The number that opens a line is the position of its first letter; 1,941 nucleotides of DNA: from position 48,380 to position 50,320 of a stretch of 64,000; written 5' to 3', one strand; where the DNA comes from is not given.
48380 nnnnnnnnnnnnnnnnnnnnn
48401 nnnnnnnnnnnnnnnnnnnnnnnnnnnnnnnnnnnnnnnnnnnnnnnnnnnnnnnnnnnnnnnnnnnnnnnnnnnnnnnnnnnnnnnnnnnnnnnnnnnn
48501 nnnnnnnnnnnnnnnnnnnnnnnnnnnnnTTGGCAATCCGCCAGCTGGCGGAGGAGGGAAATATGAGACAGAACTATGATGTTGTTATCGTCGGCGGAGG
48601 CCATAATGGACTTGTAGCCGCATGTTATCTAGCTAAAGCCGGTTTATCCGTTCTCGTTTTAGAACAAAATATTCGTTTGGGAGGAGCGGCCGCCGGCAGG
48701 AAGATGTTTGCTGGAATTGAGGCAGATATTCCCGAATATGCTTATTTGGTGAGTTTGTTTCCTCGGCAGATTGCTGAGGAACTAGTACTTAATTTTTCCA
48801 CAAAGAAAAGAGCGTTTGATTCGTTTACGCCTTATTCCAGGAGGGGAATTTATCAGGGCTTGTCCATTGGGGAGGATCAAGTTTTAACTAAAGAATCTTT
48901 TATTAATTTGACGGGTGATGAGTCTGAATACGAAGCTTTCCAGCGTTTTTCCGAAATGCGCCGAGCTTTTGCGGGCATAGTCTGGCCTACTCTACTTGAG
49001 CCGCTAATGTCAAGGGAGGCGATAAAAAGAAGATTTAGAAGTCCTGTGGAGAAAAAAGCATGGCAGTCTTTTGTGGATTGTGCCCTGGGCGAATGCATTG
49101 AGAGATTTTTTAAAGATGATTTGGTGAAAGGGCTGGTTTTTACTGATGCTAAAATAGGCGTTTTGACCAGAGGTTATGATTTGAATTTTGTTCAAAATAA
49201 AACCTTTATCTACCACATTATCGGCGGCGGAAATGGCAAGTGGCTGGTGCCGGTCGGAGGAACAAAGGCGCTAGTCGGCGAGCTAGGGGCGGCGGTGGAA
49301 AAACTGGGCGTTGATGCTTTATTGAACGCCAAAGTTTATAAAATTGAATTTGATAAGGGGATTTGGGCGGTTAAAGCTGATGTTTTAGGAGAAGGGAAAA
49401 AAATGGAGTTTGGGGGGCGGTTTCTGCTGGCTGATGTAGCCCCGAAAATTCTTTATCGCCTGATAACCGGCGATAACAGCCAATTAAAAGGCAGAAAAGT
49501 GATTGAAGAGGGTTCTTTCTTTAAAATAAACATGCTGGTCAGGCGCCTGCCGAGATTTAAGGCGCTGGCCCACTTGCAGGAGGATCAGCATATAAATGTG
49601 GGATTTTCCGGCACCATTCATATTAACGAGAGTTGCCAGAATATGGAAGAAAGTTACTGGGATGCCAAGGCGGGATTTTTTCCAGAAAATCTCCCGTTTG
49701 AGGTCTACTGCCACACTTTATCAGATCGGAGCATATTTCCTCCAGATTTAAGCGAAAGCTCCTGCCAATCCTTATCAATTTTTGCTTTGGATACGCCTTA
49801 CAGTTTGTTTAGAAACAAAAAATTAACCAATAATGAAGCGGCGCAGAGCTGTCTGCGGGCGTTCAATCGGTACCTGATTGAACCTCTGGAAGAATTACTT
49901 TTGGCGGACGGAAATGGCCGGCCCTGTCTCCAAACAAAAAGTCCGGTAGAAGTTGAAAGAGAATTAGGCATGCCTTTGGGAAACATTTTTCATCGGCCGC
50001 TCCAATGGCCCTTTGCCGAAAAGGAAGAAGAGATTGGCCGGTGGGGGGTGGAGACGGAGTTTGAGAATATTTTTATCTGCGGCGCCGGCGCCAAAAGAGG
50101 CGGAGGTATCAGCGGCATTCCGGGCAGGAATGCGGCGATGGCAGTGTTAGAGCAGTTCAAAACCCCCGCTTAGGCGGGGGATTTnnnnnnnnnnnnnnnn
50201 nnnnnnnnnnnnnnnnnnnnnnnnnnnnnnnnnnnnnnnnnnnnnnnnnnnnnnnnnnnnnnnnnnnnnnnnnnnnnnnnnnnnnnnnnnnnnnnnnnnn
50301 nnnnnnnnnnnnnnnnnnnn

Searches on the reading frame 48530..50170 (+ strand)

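Call 92: search_protein_families(library=pfam, proteins=[window:48530-50170:+], max_evalue=0.001)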
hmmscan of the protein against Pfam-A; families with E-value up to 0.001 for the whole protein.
window:48530-50170:+ (547 aa): 11 families
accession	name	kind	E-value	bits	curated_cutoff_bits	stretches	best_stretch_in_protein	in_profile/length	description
PF01266.30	DAO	-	5.2e-11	43.1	27.9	1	17-58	1-42/353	FAD dependent oxidoreductase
PF13450.12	NAD_binding_8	-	1.8e-10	41.4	21.9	1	20-59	1-40/68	NAD(P)-binding Rossmann-like domain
PF01946.23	Thi4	-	1.7e-08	34.4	26.2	1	15-61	17-65/235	Thi4 family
PF12831.13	FAD_oxidored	-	6.7e-08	32.7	27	1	17-66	1-50/416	FAD dependent oxidoreductase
PF07992.20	Pyr_redox_2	-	5.9e-06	26.4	26.1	1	16-64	1-50/291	Pyridine nucleotide-disulphide oxidoreductase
PF01593.30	Amino_oxidase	-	1.4e-05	25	19.8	0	27-55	3-31/443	Flavin containing amine oxidoreductase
PF00890.30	FAD_binding_2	-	4e-05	23.4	20.4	1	17-55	1-39/414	FAD binding domain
PF01494.25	FAD_binding_3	-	9.3e-05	22.2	22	1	16-46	2-32/349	FAD binding domain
PF00070.33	Pyr_redox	-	0.00012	22.9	22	0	18-51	2-35/82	Pyridine nucleotide-disulphide oxidoreductase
PF03486.20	HI0933_like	-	0.00014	21.8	50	1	17-51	2-36/244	HI0933-like protein Rossmann domain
PF01134.28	GIDA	-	0.00059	19.4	22.1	1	17-48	1-32/391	Glucose inhibited division protein A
